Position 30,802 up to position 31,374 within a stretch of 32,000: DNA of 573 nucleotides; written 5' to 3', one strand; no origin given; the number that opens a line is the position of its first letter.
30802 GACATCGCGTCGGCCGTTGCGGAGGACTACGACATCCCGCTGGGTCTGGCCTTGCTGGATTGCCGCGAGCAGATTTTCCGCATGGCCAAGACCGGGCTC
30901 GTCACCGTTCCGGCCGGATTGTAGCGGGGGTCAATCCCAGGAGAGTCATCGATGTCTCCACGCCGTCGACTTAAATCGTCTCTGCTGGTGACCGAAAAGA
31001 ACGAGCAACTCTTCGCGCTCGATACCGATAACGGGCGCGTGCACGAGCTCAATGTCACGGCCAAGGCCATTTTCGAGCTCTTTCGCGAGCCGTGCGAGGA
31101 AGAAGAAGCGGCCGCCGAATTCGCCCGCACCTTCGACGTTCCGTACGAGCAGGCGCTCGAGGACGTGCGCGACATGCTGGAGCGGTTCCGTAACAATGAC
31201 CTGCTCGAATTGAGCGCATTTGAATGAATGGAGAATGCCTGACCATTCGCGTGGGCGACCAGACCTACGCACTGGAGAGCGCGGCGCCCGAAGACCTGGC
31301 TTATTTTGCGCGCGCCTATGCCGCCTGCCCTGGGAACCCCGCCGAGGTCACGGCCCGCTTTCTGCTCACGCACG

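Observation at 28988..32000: RiPP-like cluster combining radical SAM/SPASM, two PqqD-type domains and an HprK-like kinase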

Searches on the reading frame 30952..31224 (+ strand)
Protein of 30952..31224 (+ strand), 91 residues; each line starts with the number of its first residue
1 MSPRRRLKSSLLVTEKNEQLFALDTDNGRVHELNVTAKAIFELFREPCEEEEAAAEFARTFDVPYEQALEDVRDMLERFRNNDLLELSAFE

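Call 5: search_protein_families(library=ncbifam, proteins=[window:30952-31224:+], max_evalue=0.01)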
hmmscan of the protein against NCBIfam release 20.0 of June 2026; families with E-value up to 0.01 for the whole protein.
window:30952-31224:+ (91 aa): 4 families
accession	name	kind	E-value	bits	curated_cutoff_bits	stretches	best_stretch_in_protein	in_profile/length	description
NF033530.1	lasso_PqqD_Strm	exception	2.1e-10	40.7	70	1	13-84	6-77/78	lasso peptide biosynthesis PqqD family chaperone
NF033536.1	lasso_PqqD_Bac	exception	9.8e-05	22.4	80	1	11-86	12-87/88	lasso peptide biosynthesis PqqD family chaperone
TIGR04353.1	PqqD_rel_X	equivalog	0.00015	22.6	35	1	21-85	6-73/74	HPr-rel-A system PqqD family peptide chaperone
NF041823.1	daptide_RRE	equivalog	0.0088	15.2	150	1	7-78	264-328/331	daptide biosynthesis RiPP recognition protein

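Call 6: search_protein_families(library=pfam, proteins=[window:30952-31224:+], max_evalue=0.01)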
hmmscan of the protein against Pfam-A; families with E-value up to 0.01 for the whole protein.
window:30952-31224:+ (91 aa): 1 family
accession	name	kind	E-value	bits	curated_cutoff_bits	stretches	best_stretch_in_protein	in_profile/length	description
PF05402.18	PqqD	-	2.2e-12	47.6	23.4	1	21-85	3-67/67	Coenzyme PQQ synthesis protein D (PqqD)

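Call 8: find_encoding_contigs(protein=window:30952-31224:+, flank=10000, max_places=10)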
Protein window:30952-31224:+ (91 aa): 1 contig read that carries it; 1 place shown.
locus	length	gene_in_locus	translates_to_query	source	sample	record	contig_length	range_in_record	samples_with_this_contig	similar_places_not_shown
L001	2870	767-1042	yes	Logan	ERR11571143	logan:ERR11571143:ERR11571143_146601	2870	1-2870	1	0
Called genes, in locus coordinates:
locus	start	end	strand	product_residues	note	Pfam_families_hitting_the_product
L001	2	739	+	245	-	?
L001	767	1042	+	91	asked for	PF05402:PqqD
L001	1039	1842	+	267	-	-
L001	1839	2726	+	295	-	PF05401:NodS (weak), PF13489:Methyltransf_23, PF13649:Methyltransf_25, PF13847:Methyltransf_31, PF08241:Methyltransf_11, PF08242:Methyltransf_12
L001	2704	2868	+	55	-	?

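Call 22: list_cluster_members(proteins=[P0001, window:30952-31224:+, P0003, P0012])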
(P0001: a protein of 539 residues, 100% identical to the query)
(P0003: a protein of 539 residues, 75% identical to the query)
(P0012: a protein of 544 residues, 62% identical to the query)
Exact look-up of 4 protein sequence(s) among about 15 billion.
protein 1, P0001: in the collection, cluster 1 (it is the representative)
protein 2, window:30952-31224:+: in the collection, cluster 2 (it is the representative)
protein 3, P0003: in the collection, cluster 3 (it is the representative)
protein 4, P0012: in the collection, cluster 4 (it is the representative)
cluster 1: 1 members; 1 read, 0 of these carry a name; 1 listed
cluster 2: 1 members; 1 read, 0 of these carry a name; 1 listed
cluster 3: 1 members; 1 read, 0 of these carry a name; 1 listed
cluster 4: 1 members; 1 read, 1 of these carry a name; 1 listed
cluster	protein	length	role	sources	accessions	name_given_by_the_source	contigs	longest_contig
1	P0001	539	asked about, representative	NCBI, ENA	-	-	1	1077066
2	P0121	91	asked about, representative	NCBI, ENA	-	-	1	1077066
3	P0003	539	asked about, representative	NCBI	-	-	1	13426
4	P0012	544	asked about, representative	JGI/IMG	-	uncharacterized protein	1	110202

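Call 29: search_protein_families(library=ncbifam, proteins=[L001:1039-1839:+, L001:1839-2723:+], max_evalue=0.01)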
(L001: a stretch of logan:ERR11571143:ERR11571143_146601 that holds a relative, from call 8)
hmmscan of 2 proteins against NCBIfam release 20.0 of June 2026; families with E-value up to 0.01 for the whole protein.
L001:1039-1839:+ (267 aa): 3 families
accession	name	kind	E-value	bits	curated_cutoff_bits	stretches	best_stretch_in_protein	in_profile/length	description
TIGR04352.1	HprK_rel_A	equivalog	2.9e-10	39.7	200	1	63-251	68-267/280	HprK-related kinase A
TIGR04355.1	HprK_rel_B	hypoth_equivalog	1.8e-05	24.1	200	1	88-134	141-187/351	HprK-related kinase B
TIGR04249.1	SCM_chp_ScmC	equivalog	0.0012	18.2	125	1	91-125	125-159/292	SynChlorMet cassette protein ScmC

L001:1839-2723:+ (295 aa): 26 families (the best 25 are shown)
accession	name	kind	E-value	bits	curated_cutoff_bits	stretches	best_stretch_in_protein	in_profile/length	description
NF045667.1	MTase_DVU1556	equivalog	1.2e-09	38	155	1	40-145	19-120/213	DVU_1556 family methyltransferase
NF043040.1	corrin_prot_MT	hypoth_equivalog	1.3e-09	37.8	180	1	42-155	39-158/216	corrinoid protein-associated methyltransferase CpaM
TIGR02072.1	BioC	equivalog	1.7e-08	34.6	184.95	1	26-146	16-134/244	malonyl-ACP O-methyltransferase BioC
NF045825.1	FAmtase_mtf2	equivalog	5.5e-08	32.3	400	1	47-145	62-159/248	fatty-acid O-methyltransferase Mtf2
TIGR00740.1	TIGR00740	equivalog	2.6e-07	30.6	193.3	1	43-145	53-160/239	carboxy-S-adenosyl-L-methionine synthase CmoA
NF041650.1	nod_mtase_NodS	equivalog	4.5e-07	29.7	300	1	14-143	10-138/190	nodulation methyltransferase NodS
NF045823.1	PthPhpthDimycoMt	equivalog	4.9e-07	29.2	300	1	70-144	95-166/256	phthiotriol/phenolphthiotriol dimycocerosates methyltransferase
NF008823.0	PRK11873.1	subfamily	5.7e-06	26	263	1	43-144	77-181/272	arsenite methyltransferase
NF041658.1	ornithlipidmtase_OlsG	equivalog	1.4e-05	25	350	1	44-102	41-102/191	ornithine lipid N-methyltransferase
TIGR01983.1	UbiG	equivalog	2.8e-05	23.5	102.95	1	43-147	49-155/228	bifunctional 2-polyprenyl-6-hydroxyphenol methylase/3-demethylubiquinol 3-O-methyltransferase UbiG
NF001244.0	PRK00216.1-5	equivalog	4.1e-05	23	216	1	45-142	50-151/236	bifunctional demethylmenaquinone methyltransferase/2-methoxy-6-polyprenyl-1,4-benzoquinol methylase UbiE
NF000499.2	Erm23S_rRNA_broad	equivalog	6.4e-05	22.4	212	1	44-107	24-87/244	23S ribosomal RNA methyltransferase Erm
NF041820.1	daptide_MTase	equivalog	9.2e-05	22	175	1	46-148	39-146/243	daptide-type RiPP biosynthesis methyltransferase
NF041536.1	ArsM_DUF2284_UU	exception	0.00013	20.5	575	1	42-144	75-180/459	arsenite methyltransferase/DUF2284 domain selenoprotein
NF011995.0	PRK15451.1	equivalog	0.00022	20.8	285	1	47-145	60-163/247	carboxy-S-adenosyl-L-methionine synthase CmoA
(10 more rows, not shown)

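Call 30: search_protein_families(library=pfam, proteins=[L001:1039-1839:+, L001:1839-2723:+], max_evalue=0.1)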
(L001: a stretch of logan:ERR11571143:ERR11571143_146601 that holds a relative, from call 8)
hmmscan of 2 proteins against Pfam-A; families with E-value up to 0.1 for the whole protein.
L001:1039-1839:+ (267 aa): 3 families
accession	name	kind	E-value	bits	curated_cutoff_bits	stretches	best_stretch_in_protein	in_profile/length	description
PF13481.12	AAA_25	-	0.019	15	27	1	103-126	33-56/195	AAA domain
PF13191.12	AAA_16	-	0.022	15.7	32.6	1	103-237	23-141/167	AAA ATPase domain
PF07475.17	Hpr_kinase_C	-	0.055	13.4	33.3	1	107-135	22-50/171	HPr Serine kinase C-terminal domain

L001:1839-2723:+ (295 aa): 11 families
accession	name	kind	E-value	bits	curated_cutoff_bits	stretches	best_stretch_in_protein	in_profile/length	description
PF13649.12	Methyltransf_25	-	1.9e-17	64.2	27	1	47-140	1-97/97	Methyltransferase domain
PF08241.18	Methyltransf_11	-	1.7e-16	61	21.2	1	49-143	2-94/95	Methyltransferase domain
PF13847.12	Methyltransf_31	-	1.6e-12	47.8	27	1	44-147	4-113/145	Methyltransferase domain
PF13489.12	Methyltransf_23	-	9.3e-11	42.2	27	1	27-146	6-118/164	Methyltransferase domain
PF08242.18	Methyltransf_12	-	4.2e-10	40.7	30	1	49-142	2-98/98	Methyltransferase domain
PF05401.17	NodS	-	8.5e-07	29.4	24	1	14-174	15-178/201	Nodulation protein S (NodS)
PF00891.24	Methyltransf_2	-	0.004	17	22.3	1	44-143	63-163/210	O-methyltransferase domain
PF01135.25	PCMT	-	0.0062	16.8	20.3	1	25-80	57-113/210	Protein-L-isoaspartate(D-aspartate) O-methyltransferase (PCMT)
PF02353.26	CMAS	-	0.008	16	27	1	40-144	59-164/273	Mycolic acid cyclopropane synthetase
PF00398.26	RrnaAD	-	0.02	14.4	24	1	42-105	29-92/263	Ribosomal RNA adenine dimethylase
PF01728.25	FtsJ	-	0.047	14.1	24.1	1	43-108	21-85/181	FtsJ-like methyltransferase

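Call 55: search_solved_structures(query=window:30952-31224:+, max_evalue=1, show_alignments=2)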
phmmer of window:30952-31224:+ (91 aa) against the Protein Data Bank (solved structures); distinct sequences matched with E-value up to 1: 2.
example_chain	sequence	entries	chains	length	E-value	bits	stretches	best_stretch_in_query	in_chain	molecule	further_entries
4uy3_A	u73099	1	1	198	0.28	15.1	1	36-85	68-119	SEPTATION RING FORMATION REGULATOR EZRA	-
5v1u_A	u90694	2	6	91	0.31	15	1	12-88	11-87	TbiB1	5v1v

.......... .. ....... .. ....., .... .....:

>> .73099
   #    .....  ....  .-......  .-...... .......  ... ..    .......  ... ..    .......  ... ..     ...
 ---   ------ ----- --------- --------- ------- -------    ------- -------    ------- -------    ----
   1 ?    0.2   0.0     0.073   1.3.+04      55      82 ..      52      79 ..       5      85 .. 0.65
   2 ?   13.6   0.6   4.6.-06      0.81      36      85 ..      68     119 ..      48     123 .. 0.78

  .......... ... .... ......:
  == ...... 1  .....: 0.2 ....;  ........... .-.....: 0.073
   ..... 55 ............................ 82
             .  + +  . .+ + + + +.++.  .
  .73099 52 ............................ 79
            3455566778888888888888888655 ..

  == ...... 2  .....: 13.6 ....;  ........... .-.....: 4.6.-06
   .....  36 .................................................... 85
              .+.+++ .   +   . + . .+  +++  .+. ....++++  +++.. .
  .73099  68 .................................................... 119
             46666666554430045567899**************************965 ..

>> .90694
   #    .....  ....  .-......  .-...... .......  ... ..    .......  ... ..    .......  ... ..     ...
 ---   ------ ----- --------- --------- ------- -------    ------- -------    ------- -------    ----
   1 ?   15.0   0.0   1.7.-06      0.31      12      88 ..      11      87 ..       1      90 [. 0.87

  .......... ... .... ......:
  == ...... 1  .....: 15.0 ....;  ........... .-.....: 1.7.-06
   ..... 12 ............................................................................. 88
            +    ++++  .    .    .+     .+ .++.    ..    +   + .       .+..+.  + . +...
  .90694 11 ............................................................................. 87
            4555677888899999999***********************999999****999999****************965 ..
